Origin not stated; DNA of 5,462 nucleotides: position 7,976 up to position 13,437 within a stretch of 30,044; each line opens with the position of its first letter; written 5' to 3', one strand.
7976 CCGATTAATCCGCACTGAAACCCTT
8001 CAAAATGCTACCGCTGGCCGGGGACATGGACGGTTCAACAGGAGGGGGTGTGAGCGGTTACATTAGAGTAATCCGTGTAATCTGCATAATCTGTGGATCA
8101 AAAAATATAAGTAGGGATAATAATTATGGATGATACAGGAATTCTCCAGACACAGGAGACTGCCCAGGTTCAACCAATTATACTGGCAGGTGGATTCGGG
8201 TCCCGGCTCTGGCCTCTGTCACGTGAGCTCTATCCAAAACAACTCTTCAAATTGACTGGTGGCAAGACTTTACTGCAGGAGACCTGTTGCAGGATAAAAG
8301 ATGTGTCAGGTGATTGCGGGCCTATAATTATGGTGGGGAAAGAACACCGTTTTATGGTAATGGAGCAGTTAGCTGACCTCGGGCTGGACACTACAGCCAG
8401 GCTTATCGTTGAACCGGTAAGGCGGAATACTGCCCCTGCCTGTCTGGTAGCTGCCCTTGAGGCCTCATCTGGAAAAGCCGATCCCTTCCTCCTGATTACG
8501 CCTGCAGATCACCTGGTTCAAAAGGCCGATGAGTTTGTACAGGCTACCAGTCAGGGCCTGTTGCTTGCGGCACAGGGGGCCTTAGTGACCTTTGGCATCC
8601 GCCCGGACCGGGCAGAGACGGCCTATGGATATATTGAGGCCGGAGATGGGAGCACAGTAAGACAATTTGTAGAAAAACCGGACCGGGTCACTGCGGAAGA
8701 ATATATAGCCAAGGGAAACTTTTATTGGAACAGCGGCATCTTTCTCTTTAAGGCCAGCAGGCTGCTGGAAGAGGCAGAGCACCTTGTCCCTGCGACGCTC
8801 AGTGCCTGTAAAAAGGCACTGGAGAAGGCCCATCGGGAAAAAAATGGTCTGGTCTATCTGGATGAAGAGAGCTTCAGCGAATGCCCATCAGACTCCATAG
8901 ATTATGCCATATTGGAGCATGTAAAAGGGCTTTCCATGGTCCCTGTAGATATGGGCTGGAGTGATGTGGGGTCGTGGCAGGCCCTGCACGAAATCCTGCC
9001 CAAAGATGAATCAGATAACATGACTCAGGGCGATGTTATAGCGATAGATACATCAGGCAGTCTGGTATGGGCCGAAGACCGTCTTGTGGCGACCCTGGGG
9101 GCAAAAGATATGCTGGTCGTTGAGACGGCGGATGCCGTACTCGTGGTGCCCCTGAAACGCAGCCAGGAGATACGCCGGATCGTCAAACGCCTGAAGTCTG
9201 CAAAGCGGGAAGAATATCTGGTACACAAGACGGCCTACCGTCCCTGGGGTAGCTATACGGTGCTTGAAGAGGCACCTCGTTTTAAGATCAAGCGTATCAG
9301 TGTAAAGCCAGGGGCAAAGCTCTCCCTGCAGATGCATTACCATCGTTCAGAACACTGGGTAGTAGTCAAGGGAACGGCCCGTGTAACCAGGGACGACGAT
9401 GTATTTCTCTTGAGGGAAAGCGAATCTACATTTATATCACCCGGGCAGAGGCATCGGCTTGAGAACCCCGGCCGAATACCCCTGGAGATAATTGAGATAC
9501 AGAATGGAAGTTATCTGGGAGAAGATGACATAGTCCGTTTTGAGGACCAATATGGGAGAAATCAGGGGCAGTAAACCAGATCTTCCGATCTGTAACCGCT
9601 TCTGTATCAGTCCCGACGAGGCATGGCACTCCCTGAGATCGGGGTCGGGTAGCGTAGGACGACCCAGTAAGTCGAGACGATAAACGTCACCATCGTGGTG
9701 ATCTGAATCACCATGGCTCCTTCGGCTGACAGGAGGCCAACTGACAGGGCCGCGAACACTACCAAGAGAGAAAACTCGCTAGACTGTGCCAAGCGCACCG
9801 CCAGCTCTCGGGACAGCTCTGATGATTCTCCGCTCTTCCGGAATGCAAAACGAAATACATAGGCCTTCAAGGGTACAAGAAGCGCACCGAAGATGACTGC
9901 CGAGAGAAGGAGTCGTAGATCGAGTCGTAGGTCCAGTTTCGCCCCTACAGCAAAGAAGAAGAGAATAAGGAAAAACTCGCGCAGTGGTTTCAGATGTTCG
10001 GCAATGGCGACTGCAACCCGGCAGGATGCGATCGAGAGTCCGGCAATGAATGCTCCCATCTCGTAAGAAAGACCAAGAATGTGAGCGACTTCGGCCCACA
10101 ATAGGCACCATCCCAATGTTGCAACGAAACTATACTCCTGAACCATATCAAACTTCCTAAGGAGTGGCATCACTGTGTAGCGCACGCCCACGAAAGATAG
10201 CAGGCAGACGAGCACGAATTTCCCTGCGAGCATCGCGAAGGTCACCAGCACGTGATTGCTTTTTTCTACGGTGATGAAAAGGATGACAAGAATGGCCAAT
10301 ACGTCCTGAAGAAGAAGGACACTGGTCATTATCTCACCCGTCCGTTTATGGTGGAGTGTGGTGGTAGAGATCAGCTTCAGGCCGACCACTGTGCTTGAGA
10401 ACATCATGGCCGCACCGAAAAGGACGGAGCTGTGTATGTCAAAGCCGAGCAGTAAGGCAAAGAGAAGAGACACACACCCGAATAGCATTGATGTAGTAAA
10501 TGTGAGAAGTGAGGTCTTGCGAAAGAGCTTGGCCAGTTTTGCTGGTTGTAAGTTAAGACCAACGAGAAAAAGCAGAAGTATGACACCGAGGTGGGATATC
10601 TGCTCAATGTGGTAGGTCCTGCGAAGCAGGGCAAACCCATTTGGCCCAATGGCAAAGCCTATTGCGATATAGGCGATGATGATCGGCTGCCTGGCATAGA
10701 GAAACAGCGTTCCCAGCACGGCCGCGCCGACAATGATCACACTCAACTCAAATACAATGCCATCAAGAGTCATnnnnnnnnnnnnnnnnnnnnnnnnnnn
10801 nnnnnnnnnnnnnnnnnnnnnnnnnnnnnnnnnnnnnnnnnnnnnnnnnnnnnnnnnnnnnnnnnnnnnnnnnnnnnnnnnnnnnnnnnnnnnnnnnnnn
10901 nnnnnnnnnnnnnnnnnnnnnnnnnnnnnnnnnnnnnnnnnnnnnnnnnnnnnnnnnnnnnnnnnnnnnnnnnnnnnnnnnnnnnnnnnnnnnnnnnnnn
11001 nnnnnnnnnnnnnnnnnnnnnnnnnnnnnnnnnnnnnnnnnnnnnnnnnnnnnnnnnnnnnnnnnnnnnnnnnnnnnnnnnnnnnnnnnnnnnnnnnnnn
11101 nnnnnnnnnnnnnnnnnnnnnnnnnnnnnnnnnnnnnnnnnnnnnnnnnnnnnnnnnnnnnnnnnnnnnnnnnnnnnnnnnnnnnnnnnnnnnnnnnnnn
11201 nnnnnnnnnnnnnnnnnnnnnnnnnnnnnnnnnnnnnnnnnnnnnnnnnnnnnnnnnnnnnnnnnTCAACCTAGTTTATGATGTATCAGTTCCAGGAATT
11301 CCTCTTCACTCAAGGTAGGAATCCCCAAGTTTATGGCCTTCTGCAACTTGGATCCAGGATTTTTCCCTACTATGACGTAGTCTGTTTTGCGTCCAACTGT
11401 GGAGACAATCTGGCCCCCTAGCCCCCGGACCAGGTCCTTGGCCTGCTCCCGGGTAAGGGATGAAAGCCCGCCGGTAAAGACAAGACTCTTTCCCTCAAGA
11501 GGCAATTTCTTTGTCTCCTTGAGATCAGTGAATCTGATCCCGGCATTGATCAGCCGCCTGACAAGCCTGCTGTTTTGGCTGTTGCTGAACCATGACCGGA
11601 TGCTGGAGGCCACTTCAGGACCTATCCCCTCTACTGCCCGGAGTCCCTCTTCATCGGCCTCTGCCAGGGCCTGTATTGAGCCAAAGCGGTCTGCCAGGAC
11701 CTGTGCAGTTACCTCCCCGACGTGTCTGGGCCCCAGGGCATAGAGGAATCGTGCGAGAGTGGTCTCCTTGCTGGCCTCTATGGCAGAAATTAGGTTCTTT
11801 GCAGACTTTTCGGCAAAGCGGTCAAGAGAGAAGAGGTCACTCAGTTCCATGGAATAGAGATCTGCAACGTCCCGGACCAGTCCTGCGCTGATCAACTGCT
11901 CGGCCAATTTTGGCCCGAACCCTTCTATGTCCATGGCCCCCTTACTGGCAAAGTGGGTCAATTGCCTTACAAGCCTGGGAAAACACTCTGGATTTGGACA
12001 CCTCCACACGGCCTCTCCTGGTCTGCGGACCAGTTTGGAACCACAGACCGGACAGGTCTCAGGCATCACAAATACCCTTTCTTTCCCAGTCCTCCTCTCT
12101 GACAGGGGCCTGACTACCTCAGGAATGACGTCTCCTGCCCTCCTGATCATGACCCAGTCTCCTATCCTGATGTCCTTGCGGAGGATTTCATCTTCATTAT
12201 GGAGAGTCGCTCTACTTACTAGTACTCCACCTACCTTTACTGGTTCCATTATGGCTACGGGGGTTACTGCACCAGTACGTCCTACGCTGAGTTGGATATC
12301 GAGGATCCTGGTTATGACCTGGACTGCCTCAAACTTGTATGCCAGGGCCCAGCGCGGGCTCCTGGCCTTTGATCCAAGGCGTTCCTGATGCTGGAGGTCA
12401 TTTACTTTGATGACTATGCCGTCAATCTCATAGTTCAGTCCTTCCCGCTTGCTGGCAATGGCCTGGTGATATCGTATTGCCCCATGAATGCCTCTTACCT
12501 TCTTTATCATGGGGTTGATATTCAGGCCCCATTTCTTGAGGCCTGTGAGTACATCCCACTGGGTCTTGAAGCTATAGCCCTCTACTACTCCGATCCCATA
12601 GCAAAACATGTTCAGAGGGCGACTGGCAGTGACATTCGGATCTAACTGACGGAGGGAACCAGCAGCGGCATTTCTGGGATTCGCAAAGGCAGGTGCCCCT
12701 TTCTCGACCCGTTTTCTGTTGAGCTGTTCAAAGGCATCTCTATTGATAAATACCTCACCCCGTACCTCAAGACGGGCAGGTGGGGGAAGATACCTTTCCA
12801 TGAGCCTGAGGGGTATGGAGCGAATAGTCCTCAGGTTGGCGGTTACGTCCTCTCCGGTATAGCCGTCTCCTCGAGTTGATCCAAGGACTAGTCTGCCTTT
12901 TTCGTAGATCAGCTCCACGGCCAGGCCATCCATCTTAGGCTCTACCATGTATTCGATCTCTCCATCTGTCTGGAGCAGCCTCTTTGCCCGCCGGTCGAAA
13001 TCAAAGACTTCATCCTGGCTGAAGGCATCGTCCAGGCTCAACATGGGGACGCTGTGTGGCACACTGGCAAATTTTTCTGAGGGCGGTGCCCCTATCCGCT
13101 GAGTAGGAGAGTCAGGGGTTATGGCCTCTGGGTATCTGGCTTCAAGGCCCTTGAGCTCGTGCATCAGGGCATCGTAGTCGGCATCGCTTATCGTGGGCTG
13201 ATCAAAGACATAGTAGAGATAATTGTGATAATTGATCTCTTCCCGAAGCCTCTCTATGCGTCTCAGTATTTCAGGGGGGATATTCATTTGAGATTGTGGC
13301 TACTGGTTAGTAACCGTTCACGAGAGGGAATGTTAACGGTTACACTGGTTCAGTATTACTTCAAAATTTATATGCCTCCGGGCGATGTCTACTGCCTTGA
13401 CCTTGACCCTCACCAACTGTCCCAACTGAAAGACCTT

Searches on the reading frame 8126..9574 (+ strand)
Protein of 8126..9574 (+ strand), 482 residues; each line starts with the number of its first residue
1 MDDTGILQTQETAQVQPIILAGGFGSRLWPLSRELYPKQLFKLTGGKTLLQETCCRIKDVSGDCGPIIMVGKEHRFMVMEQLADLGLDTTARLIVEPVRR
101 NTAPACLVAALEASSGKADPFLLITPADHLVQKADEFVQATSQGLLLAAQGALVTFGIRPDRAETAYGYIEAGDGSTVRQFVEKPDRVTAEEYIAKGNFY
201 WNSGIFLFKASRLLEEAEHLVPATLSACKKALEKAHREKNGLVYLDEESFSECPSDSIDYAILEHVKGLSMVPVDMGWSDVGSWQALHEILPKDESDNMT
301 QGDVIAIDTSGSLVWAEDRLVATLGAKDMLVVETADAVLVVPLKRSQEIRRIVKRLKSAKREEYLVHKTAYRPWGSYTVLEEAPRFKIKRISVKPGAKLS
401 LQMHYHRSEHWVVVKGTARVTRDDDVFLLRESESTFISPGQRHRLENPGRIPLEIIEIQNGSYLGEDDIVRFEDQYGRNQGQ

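Call 5: search_protein_families(library=pfam, proteins=[window:8126-9574:+])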
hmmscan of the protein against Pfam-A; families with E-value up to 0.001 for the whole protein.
window:8126-9574:+ (482 aa): 5 families
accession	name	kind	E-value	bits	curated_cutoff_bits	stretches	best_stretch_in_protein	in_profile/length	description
PF01050.24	MannoseP_isomer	-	1.4e-55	186.9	23.6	1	360-474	2-116/116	Mannose-6-phosphate isomerase C-terminal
PF00483.29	NTP_transferase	-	9.2e-51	173.2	21.2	1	17-295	2-243/245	Nucleotidyl transferase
PF22640.1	ManC_GMP_beta-helix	-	1.3e-17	63.9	27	1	302-356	1-55/55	MannoseP isomerase/GMP-like beta-helix domain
PF07883.17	Cupin_2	-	5.5e-10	39.3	27.2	1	391-458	3-69/70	Cupin domain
PF12804.13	NTP_transf_3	-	1.7e-09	38.5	27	1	18-129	2-96/160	MobA-like NTP transferase domain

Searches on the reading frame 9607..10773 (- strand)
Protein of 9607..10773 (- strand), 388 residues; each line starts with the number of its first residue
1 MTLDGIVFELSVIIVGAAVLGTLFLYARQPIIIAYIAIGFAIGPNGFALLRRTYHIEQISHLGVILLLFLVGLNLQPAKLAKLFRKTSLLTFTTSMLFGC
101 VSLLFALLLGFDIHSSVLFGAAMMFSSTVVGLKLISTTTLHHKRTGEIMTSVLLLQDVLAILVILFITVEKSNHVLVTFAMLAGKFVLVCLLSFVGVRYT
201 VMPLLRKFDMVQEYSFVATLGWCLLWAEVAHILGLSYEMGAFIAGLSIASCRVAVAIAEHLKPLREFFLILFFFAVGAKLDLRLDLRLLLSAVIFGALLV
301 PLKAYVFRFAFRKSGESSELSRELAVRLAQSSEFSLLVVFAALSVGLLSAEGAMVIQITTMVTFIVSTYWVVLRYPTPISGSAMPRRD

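Call 5: search_protein_families(library=pfam, proteins=[window:9607-10773:-])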
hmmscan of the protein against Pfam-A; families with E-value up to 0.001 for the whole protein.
window:9607-10773:- (388 aa): 1 family
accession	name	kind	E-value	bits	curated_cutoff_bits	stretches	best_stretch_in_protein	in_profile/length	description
PF00999.27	Na_H_Exchanger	-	8.1e-42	143.8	26.2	1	17-370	4-368/375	Sodium/hydrogen exchanger, transmembrane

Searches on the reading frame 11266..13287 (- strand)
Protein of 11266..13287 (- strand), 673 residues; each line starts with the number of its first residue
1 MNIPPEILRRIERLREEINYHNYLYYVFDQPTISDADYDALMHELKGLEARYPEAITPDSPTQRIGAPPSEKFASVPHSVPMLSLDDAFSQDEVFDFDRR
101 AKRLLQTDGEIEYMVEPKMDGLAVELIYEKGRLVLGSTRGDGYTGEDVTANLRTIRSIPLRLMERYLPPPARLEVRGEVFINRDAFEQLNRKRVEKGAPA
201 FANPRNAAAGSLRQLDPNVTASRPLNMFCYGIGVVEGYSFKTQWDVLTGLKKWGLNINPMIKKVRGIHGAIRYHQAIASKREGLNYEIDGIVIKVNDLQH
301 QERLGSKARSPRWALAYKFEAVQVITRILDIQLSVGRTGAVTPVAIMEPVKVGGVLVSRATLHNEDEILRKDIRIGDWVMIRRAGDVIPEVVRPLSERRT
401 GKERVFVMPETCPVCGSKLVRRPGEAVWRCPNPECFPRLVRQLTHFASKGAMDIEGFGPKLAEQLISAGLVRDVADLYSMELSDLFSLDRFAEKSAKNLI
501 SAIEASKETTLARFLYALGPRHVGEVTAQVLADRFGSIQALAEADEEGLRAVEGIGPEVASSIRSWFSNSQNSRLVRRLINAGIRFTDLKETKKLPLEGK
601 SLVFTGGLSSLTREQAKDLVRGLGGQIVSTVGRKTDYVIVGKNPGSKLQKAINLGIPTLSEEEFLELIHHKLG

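Call 5: search_protein_families(library=pfam, proteins=[window:11266-13287:-])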
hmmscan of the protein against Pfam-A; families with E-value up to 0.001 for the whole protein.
window:11266-13287:- (673 aa): 9 families
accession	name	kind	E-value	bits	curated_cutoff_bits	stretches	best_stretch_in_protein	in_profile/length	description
PF01653.23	DNA_ligase_aden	-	1.5e-96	323.3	27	1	71-321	2-252/253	NAD-dependent DNA ligase adenylation domain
PF03120.22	DNA_ligase_OB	-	9.5e-35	118.8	32.9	1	326-402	2-78/79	NAD-dependent DNA ligase OB-fold domain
PF12826.13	HHH_2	-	3.1e-23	82.2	27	1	513-576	1-64/64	Helix-hairpin-helix motif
PF00533.33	BRCT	-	1.2e-16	61.2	21.3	1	595-668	4-78/78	BRCA1 C Terminus (BRCT) domain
PF14520.12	HHH_5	-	4.3e-16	59.6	27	2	453-503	6-55/57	Helix-hairpin-helix domain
PF22745.1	Nlig-Ia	-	2.7e-12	47.6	27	1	7-57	2-52/92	DNA ligase-like, N-terminal NAD+-binding domain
PF03119.21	DNA_ligase_ZBD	-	3e-11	43.4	25.8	1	411-435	1-25/27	NAD-dependent DNA ligase C4 zinc finger domain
PF00633.29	HHH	-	8.1e-07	29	24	1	537-565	1-29/30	Helix-hairpin-helix motif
PF12738.14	PTCB-BRCT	-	4.6e-05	23.8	22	1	607-660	7-60/63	twin BRCT domain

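Call 67: find_related_loci(query=window:11266-13287:-, collection=genome_contigs, flank=1500)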
Query window:11266-13287:- (673 aa) in genome_contigs; peptide patterns used: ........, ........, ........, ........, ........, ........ (x = any residue, [..] = any of these).
598 stretches matched a pattern (row limit reached: there are more); 529 encode a relative of the query (tblastn E <= 1e-3); the best 80 are kept; 80 distinct loci.
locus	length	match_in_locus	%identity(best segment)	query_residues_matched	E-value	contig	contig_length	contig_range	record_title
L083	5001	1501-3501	77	1-667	0e+0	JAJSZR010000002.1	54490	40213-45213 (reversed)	MAG: Deltaproteobacteria bacterium isolate NA091R45FWG174 FWG174_SeepSRB2_contig002_0054490bp, whole genome shotgun sequ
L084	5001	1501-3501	75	6-670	0e+0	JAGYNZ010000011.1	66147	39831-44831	MAG: Deltaproteobacteria bacterium isolate M55B156 11, whole genome shotgun sequence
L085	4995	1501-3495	69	1-664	0e+0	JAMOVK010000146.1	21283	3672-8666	MAG: Deltaproteobacteria bacterium isolate PIR-30_metabat2_scaf2bin.024 PIR-30_scaffold_786_c1, whole genome shotgun seq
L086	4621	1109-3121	68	1-671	0e+0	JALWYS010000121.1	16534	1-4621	MAG: Deltaproteobacteria bacterium isolate T2_metabat1_scaf2bin.029 T2_NODE_3451_length_16534_cov_3.524106, whole genome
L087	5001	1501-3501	69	1-668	0e+0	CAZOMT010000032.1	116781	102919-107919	MAG TPA_asm: uncultured Thermodesulfatator sp. isolate binchicken_co219_236 genome assembly, contig: k141_499163, whole 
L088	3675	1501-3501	68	1-668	0e+0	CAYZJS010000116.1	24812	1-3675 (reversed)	MAG TPA_asm: uncultured Thermodesulfatator sp. isolate binchicken_co219_454 genome assembly, contig: k141_302942, whole 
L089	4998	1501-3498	68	1-667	0e+0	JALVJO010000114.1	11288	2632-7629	MAG: Deltaproteobacteria bacterium isolate A1_metabat2_scaf2bin.062 A1_NODE_2954_length_11288_cov_41.800914, whole genom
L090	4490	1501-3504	66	1-668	0e+0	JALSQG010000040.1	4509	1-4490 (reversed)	MAG: Deltaproteobacteria bacterium isolate 356-284_metabat2_scaf2bin.123 356-284_scaffold_1752_c2, whole genome shotgun 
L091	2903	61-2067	65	2-668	0e+0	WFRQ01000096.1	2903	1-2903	MAG: Deltaproteobacteria bacterium isolate S015_17 k151_127469, whole genome shotgun sequence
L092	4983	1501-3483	66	10-668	0e+0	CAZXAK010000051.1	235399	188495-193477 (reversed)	MAG TPA_asm: uncultured Desulfobacterales bacterium isolate binchicken_co219_184 genome assembly, contig: k141_916533, w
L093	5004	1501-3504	74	1-668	0e+0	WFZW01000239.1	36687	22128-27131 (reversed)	MAG: Deltaproteobacteria bacterium isolate S143_34 k151_97090, whole genome shotgun sequence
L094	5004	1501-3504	69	1-668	0e+0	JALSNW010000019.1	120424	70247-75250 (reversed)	MAG: Deltaproteobacteria bacterium isolate 356-284_metabat1_scaf2bin.060 356-284_scaffold_27_c1, whole genome shotgun se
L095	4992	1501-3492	77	6-669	0e+0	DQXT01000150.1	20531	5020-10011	MAG TPA_asm: Deltaproteobacteria bacterium isolate HyVt-14 Ga0136651_10000562, whole genome shotgun sequence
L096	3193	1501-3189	68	2-563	0e+0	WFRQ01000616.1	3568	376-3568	MAG: Deltaproteobacteria bacterium isolate S015_17 k151_99448, whole genome shotgun sequence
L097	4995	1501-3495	57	3-670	0e+0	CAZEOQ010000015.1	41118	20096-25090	MAG TPA_asm: uncultured Desulfobacterales bacterium isolate SRP141552_co1_90 genome assembly, contig: NODE_318_length_41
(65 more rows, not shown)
